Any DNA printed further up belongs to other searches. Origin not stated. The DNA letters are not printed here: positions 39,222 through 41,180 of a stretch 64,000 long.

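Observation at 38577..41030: Archaeosortase-like domain fused in one ORF to a phosphatidylserine decarboxylase and coupled to a PssA-type synthase: a hard-wired protein-lipid anchoring cassette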

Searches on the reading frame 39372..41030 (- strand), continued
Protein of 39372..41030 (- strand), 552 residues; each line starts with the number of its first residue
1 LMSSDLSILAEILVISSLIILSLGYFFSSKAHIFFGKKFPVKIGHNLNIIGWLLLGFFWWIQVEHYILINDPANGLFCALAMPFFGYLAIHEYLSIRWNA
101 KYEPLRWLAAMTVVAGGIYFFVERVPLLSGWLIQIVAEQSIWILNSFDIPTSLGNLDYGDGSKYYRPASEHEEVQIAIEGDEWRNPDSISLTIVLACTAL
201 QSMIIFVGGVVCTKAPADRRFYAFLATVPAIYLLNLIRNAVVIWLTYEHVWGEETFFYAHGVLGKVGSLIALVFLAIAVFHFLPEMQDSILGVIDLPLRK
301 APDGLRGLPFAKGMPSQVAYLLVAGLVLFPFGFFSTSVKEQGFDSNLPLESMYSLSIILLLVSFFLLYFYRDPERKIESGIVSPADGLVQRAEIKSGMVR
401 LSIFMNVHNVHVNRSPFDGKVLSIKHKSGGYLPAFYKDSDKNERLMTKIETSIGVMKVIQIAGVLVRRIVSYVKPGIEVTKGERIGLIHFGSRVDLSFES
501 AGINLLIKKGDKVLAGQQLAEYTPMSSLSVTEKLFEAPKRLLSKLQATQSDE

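Call 18: search_protein_families(library=ncbifam, proteins=[P0121, P0123, P0125, P0145, P0200, P0219, P0235, P0155, P0189, P0230], max_evalue=0.00001)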
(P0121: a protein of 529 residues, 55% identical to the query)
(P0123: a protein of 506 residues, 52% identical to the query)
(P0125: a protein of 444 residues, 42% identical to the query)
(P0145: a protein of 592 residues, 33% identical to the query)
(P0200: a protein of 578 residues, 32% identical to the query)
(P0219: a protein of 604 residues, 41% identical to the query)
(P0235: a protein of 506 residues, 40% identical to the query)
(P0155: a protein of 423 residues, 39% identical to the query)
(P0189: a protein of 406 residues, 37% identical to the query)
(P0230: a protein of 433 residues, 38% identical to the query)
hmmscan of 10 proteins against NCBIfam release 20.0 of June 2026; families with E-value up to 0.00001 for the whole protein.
P0121 (529 aa): 15 families
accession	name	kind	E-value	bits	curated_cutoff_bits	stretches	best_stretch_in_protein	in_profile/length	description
NF003683.0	PRK05305.2-3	equivalog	1.3e-65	220.6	244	1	341-515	29-202/204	phosphatidylserine decarboxylase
NF003685.0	PRK05305.2-5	equivalog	4.7e-54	182.7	183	1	347-516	26-193/198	phosphatidylserine decarboxylase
NF038088.1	anchor_synt_D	exception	5.9e-53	179.3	240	1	347-514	25-193/194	protein sorting system archaetidylserine decarboxylase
NF003678.0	PRK05305.1-2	equivalog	6.5e-49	166.2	225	1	345-516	35-217/218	phosphatidylserine decarboxylase family protein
TIGR00164.2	AS_decarb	equivalog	4.3e-44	150.4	230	1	349-516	25-211/215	archaetidylserine decarboxylase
NF003680.0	PRK05305.1-5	equivalog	4.9e-42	143.7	262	1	345-516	33-214/217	phosphatidylserine decarboxylase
NF003677.0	PRK05305.1-1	equivalog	2e-41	141.8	315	1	348-516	39-220/232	phosphatidylserine decarboxylase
TIGR04125.1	exosort_PGF_TRM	exception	9.5e-40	136.7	75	1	41-292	20-262/271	archaeosortase A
NF003679.0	PRK05305.1-3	equivalog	2e-39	135.5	252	1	348-516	51-233/234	phosphatidylserine decarboxylase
NF003682.0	PRK05305.2-2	equivalog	2.6e-38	131.5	284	1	349-515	36-211/212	phosphatidylserine decarboxylase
NF003684.0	PRK05305.2-4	equivalog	2.1e-33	115.8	317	1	346-516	32-214/228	phosphatidylserine decarboxylase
NF003681.0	PRK05305.2-1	equivalog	3.2e-29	102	377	1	354-518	42-220/231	phosphatidylserine decarboxylase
TIGR04178.1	exo_archaeo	signature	1.7e-16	60.3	23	1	189-281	1-97/97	exosortase/archaeosortase family protein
NF045528.1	heimosortase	equivalog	4.9e-07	29.9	130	1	185-273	82-177/199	heimdallarchaeosortase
NF002853.0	PRK03140.1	equivalog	8.7e-06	25.2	307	0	433-501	175-242/262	phosphatidylserine decarboxylase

P0123 (506 aa): 3 families
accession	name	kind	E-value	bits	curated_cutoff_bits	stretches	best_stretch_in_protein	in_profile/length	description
TIGR04125.1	exosort_PGF_TRM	exception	9.4e-30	104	75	2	63-239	14-165/271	archaeosortase A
TIGR04178.1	exo_archaeo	signature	1.2e-12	48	23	1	300-379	15-96/97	exosortase/archaeosortase family protein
NF041736.1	archaeo_artH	equivalog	2.1e-06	27.8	200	0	135-240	23-107/202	archaeosortase H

P0125 (444 aa): 18 families
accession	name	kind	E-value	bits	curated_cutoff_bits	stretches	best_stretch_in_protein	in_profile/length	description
NF003685.0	PRK05305.2-5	equivalog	4.9e-51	172.8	183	1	269-442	14-190/198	phosphatidylserine decarboxylase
NF003683.0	PRK05305.2-3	equivalog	3.5e-50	170.2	244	1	265-442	15-200/204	phosphatidylserine decarboxylase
NF038088.1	anchor_synt_D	exception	7.8e-46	156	240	1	264-443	8-193/194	protein sorting system archaetidylserine decarboxylase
NF003678.0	PRK05305.1-2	equivalog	4.3e-43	147.1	225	1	279-442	35-214/218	phosphatidylserine decarboxylase family protein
TIGR00164.2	AS_decarb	equivalog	4.8e-41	140.4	230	1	275-442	17-208/215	archaetidylserine decarboxylase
NF003682.0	PRK05305.2-2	equivalog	7e-36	123.6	284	1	281-442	34-209/212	phosphatidylserine decarboxylase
NF003679.0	PRK05305.1-3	equivalog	2.9e-34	118.6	252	1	269-442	39-230/234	phosphatidylserine decarboxylase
NF003684.0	PRK05305.2-4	equivalog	2.1e-33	115.8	317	1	264-442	16-211/228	phosphatidylserine decarboxylase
NF003677.0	PRK05305.1-1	equivalog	2.9e-33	115.1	315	1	270-443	27-218/232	phosphatidylserine decarboxylase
NF003680.0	PRK05305.1-5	equivalog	2e-30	105.8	262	1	257-442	9-211/217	phosphatidylserine decarboxylase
TIGR04125.1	exosort_PGF_TRM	exception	5.4e-30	104.7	75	1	13-248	9-260/271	archaeosortase A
NF003681.0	PRK05305.2-1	equivalog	8.3e-26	90.8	377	1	256-444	9-217/231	phosphatidylserine decarboxylase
TIGR04178.1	exo_archaeo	signature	5.1e-16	58.7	23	1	147-233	1-92/97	exosortase/archaeosortase family protein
TIGR04124.1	archaeo_artE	exception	7.7e-12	45.5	95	1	94-231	12-146/153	archaeosortase family protein ArtE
TIGR04177.1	exosort_XrtH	exception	4.6e-09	36.5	86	1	94-233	14-150/158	exosortase H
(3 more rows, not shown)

P0145 (592 aa): 4 families
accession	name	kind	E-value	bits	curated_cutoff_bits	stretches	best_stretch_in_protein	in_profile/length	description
TIGR04125.1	exosort_PGF_TRM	exception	7.6e-47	160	75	1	328-582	24-268/271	archaeosortase A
TIGR04178.1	exo_archaeo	signature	5.3e-15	55.5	23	1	470-565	1-97/97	exosortase/archaeosortase family protein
NF051894.1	anti_phage_HalA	equivalog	7.5e-07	28.7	250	1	150-200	78-128/338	anti-phage Hailong system effector protein HalA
NF046081.1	exosort_XrtX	exception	4.1e-06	26.8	170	0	414-554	36-153/168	exosortase X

P0200 (578 aa): 4 families
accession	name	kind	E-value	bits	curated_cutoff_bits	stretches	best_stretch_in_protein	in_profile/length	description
TIGR04125.1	exosort_PGF_TRM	exception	6.6e-33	114.3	75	1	302-554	8-256/271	archaeosortase A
TIGR04178.1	exo_archaeo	signature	2.9e-16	59.5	23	1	455-545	1-93/97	exosortase/archaeosortase family protein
NF046081.1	exosort_XrtX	exception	1.6e-06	28.1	170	1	401-531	24-146/168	exosortase X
TIGR04300.1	exosort_XrtM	exception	6.2e-06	26.7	125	1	453-536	53-133/150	exosortase family protein XrtM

P0219 (604 aa): 3 families
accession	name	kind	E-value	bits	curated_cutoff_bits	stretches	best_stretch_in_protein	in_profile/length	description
TIGR04125.1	exosort_PGF_TRM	exception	4e-42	144.5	75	2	278-457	9-177/271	archaeosortase A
TIGR04178.1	exo_archaeo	signature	8.5e-10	38.8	23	1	485-569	30-96/97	exosortase/archaeosortase family protein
NF045528.1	heimosortase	equivalog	1.3e-06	28.6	130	1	417-561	79-176/199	heimdallarchaeosortase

P0235 (506 aa): 3 families
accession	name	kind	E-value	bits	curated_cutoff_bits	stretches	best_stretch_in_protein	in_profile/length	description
TIGR04125.1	exosort_PGF_TRM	exception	5.8e-43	147.3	75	2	155-339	4-169/271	archaeosortase A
TIGR04178.1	exo_archaeo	signature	3.4e-10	40.1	23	1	361-453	32-97/97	exosortase/archaeosortase family protein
NF041736.1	archaeo_artH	equivalog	8.8e-06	25.8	200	0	244-387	23-147/202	archaeosortase H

P0155 (423 aa): 6 families
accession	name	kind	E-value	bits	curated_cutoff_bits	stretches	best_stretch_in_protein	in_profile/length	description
TIGR04125.1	exosort_PGF_TRM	exception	2e-41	142.2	75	1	31-281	18-267/271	archaeosortase A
TIGR04178.1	exo_archaeo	signature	2.3e-13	50.3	23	1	165-265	2-97/97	exosortase/archaeosortase family protein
NF045528.1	heimosortase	equivalog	4.7e-10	39.8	130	1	155-262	77-182/199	heimdallarchaeosortase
TIGR04124.1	archaeo_artE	exception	1.4e-06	28.5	95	1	108-222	17-120/153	archaeosortase family protein ArtE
TIGR04177.1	exosort_XrtH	exception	3.1e-06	27.3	86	0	150-255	52-142/158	exosortase H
NF041736.1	archaeo_artH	equivalog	8.9e-06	25.8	200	1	97-267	18-185/202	archaeosortase H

P0189 (406 aa): 5 families
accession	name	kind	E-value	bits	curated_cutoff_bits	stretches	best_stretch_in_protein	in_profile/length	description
TIGR04125.1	exosort_PGF_TRM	exception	1.5e-25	90.2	75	1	127-333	50-256/271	archaeosortase A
TIGR04178.1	exo_archaeo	signature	3.3e-14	53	23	1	236-328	2-97/97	exosortase/archaeosortase family protein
TIGR04177.1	exosort_XrtH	exception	9.7e-07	28.9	86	1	196-318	25-148/158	exosortase H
NF041736.1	archaeo_artH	equivalog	1.1e-06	28.7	200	1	163-336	20-188/202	archaeosortase H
TIGR04300.1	exosort_XrtM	exception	4.6e-06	27.1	125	1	231-331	51-150/150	exosortase family protein XrtM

P0230 (433 aa): 2 families
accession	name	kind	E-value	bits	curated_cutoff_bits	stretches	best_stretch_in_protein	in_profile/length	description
TIGR04125.1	exosort_PGF_TRM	exception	6.7e-41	140.5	75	2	90-267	7-169/271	archaeosortase A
TIGR04178.1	exo_archaeo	signature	4.4e-10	39.7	23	1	289-361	32-97/97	exosortase/archaeosortase family protein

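Call 21: find_related_loci(query=A1, collection=genome_contigs, flank=6000)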
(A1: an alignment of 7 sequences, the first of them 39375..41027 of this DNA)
Query A1 (551 aa) in genome_contigs; peptide patterns used: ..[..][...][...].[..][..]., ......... (x = any residue, [..] = any of these).
166 stretches matched a pattern; 65 encode a relative of the query (tblastn E <= 1e-3); 65 distinct loci.
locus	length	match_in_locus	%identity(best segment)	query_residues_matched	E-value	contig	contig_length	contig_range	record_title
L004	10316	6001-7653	95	1-551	0e+0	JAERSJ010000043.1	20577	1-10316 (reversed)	MAG: Methanobacteriota archaeon isolate BH3 c_000000002673, whole genome shotgun sequence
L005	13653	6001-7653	95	1-551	0e+0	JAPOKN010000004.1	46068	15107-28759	MAG: Methanobacteriota archaeon isolate bin91 k141_3590783_length_46068_cov_29.5317, whole genome shotgun sequence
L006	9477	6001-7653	94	1-551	0e+0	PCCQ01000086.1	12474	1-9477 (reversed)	MAG: Candidatus Neomarinimicrobiota bacterium isolate NP104 MHASMcontig_473510, whole genome shotgun sequence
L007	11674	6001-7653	94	1-551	0e+0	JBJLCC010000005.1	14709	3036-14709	MAG: Candidatus Poseidoniales archaeon isolate LRMED-008 MGIII-CG-Epi1-LRMED-008-C14, whole genome shotgun sequence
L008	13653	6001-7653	90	1-551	0e+0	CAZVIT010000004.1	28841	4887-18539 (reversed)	MAG TPA_asm: uncultured archaeon isolate SRP077602_co3_35 genome assembly, contig: NODE_1794_length_28841_cov_9.457792,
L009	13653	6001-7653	85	1-551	0e+0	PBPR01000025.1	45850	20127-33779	MAG: Methanobacteriota archaeon isolate RS352 15850, whole genome shotgun sequence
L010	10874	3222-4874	85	1-551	0e+0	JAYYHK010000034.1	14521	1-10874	MAG: Thermoplasmatota archaeon isolate DS_MAG13 DS_MAG13_0034, whole genome shotgun sequence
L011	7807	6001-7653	71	1-551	0e+0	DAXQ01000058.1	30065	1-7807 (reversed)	MAG TPA_asm: Euryarchaeota archaeon UBA136 UBA136_contig_13520, whole genome shotgun sequence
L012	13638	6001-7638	71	1-547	0e+0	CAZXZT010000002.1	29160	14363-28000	MAG TPA_asm: uncultured archaeon isolate SRP077602_co9_143 genome assembly, contig: NODE_1626_length_29160_cov_5.529462,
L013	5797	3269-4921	71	1-551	0e+0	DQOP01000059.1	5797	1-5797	MAG TPA_asm: Candidatus Poseidoniales archaeon isolate SZUA-1158 k95_203002, whole genome shotgun sequence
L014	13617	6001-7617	70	1-539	0e+0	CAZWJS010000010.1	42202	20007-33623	MAG TPA_asm: uncultured archaeon isolate SRP077602_co4_180 genome assembly, contig: NODE_1340_length_42202_cov_12.001305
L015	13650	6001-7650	70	1-550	0e+0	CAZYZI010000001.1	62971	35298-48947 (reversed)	MAG TPA_asm: uncultured archaeon isolate SRP200020_co5_110 genome assembly, contig: NODE_660_length_62971_cov_25.654794,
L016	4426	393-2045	70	1-551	0e+0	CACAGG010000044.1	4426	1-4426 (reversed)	uncultured marine group III euryarchaeote isolate AG-343-J07 genome assembly, contig: AG-343-J07_NODE_45, whole genome s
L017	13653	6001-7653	70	1-551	0e+0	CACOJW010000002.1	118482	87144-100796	MAG: uncultured marine group III euryarchaeote isolate AH-321-L02 genome assembly, contig: AH-321-L02_NODE_2, whole geno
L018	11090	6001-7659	69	1-550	0e+0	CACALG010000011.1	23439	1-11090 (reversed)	uncultured marine group III euryarchaeote isolate AG-343-N02 genome assembly, contig: AG-343-N02_NODE_11, whole genome s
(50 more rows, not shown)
